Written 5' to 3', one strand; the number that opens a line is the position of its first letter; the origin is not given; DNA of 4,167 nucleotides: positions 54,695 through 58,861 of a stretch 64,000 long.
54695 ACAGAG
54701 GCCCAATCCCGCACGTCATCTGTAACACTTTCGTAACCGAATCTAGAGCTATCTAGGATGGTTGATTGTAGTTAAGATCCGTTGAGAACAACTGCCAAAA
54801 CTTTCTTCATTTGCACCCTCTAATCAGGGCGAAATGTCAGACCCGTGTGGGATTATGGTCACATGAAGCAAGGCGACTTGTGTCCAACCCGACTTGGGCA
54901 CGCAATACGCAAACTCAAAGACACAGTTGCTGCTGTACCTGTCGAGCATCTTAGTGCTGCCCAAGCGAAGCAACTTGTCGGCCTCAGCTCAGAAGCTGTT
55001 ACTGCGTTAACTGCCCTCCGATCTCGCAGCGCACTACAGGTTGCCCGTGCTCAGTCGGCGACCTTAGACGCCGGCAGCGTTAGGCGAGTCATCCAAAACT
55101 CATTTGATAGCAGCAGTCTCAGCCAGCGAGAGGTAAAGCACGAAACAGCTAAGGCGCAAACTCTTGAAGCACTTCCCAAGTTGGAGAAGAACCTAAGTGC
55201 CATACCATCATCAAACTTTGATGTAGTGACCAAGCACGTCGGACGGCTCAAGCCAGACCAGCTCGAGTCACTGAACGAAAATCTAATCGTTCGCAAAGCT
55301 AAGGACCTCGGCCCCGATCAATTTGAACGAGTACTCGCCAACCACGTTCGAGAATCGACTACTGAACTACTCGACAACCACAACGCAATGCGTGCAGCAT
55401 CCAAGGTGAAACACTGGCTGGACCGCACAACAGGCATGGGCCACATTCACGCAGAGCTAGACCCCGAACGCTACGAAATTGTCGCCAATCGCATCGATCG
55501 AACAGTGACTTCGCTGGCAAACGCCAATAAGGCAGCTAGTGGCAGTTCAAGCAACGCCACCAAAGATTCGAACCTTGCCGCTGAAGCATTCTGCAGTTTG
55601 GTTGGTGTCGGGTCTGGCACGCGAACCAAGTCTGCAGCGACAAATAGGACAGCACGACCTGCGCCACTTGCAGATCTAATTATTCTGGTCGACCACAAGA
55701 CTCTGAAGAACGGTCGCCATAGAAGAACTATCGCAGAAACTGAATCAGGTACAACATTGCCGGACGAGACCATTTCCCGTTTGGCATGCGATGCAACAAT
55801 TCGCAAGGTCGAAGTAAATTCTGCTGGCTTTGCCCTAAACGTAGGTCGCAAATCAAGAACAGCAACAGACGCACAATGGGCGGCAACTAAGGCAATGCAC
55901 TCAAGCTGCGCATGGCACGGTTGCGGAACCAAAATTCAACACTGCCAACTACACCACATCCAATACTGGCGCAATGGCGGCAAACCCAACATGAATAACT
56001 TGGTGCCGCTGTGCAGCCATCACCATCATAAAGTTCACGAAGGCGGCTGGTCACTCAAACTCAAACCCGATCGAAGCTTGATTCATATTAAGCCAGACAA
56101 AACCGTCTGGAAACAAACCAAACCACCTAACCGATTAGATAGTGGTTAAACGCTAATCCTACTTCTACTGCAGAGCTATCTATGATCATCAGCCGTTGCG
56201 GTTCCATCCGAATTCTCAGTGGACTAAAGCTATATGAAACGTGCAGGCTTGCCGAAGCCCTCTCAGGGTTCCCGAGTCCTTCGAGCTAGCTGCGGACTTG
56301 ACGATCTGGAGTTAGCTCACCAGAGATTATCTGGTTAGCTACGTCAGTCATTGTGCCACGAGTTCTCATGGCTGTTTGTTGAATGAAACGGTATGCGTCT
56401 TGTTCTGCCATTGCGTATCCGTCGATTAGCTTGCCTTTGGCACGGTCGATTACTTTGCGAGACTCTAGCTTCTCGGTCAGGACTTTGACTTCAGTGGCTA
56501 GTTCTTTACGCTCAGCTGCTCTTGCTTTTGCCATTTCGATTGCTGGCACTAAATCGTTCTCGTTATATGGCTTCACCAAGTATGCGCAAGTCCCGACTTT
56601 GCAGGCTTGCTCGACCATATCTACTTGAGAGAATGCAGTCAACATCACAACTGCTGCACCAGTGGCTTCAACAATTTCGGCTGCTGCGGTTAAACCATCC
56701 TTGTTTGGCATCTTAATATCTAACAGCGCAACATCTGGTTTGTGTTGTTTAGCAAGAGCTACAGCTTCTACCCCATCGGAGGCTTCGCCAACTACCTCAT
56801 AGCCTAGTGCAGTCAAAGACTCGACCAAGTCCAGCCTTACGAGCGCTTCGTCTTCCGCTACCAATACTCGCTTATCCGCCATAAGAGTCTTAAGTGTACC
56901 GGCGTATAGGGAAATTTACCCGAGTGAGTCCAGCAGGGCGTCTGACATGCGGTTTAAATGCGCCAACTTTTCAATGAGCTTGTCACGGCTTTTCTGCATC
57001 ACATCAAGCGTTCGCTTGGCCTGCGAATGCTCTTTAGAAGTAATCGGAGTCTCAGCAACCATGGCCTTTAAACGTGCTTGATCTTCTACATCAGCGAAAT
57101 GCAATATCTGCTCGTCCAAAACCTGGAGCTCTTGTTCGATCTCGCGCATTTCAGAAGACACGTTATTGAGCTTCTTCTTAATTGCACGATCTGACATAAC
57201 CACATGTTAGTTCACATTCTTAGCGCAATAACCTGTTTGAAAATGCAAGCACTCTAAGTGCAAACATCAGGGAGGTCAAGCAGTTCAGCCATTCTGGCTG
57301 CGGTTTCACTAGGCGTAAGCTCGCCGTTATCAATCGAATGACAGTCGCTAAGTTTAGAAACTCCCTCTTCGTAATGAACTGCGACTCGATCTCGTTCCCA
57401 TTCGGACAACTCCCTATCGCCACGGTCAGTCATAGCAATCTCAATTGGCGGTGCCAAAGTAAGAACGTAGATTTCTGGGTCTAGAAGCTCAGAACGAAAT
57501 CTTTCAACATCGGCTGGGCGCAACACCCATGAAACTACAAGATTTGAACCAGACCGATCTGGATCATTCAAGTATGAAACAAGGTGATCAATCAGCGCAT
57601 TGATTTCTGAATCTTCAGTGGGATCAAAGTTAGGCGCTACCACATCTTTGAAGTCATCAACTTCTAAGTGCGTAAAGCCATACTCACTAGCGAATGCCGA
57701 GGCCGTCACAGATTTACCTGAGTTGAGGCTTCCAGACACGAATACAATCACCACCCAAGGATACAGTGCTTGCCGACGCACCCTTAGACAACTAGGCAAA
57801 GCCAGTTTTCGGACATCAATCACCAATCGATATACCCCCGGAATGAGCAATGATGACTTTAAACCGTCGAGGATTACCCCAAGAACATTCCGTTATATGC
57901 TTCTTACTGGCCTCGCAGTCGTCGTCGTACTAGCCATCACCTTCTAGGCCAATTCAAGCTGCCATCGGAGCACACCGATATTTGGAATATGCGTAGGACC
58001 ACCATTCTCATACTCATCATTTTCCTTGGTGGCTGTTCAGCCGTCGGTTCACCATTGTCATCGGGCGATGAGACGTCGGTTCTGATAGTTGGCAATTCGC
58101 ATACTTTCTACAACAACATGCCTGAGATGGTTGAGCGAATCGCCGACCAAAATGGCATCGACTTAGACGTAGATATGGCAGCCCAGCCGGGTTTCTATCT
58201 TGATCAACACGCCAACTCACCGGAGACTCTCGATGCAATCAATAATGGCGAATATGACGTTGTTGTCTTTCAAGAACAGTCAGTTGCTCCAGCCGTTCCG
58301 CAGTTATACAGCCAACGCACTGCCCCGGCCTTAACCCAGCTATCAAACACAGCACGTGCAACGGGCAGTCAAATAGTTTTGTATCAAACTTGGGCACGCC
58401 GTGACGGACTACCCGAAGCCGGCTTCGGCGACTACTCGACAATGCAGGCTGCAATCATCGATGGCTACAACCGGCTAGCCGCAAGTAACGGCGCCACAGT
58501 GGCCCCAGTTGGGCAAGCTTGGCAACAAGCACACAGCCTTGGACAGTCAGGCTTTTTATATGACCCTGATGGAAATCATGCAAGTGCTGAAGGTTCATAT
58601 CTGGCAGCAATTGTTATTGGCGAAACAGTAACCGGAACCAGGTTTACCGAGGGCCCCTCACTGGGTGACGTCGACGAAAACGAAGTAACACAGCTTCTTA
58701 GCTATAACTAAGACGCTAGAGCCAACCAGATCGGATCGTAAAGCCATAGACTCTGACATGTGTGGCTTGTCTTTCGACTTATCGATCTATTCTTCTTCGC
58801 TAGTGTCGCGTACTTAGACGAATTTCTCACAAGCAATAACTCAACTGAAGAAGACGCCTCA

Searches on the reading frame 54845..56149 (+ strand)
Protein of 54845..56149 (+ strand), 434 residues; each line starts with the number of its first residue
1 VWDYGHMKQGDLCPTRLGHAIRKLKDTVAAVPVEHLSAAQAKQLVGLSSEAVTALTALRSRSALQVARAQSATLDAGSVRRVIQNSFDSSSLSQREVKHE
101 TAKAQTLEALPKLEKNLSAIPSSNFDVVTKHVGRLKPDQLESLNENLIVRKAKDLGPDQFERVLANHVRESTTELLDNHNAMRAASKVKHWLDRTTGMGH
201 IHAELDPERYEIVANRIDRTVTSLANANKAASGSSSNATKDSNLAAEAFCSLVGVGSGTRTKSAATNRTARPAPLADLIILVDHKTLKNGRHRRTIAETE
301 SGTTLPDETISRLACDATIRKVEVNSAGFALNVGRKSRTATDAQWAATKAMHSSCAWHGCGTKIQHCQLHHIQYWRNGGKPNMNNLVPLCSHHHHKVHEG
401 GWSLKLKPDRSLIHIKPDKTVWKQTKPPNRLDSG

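Call 69: find_encoding_contigs(protein=window:54845-56149:+, flank=10000, max_places=1)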
Protein window:54845-56149:+ (434 aa): no gene with exactly this product is on record in the collection.

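Call 72: search_protein_families(library=pfam, proteins=[window:54845-56149:+], max_evalue=0.0001)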
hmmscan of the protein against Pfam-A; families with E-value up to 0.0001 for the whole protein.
window:54845-56149:+ (434 aa): 0 families

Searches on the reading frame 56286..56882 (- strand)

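Call 72: search_protein_families(library=pfam, proteins=[window:56286-56882:-], max_evalue=0.0001)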
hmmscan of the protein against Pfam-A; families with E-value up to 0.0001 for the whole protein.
window:56286-56882:- (198 aa): 2 families
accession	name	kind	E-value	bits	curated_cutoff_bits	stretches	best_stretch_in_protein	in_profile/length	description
PF00072.30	Response_reg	-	1.7e-25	89.8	30.2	1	6-115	1-110/111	Response regulator receiver domain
PF03861.19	ANTAR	-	4.9e-17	61.9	27.3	1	135-186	3-54/54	ANTAR domain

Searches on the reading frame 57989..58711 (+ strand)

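Call 72: search_protein_families(library=pfam, proteins=[window:57989-58711:+], max_evalue=0.0001)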
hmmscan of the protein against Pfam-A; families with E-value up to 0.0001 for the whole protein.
window:57989-58711:+ (240 aa): 1 family
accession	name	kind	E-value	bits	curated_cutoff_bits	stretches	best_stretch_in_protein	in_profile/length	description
PF16227.11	DUF4886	-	2.7e-11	43.4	26.7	1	81-220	75-218/242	Domain of unknown function (DUF4886)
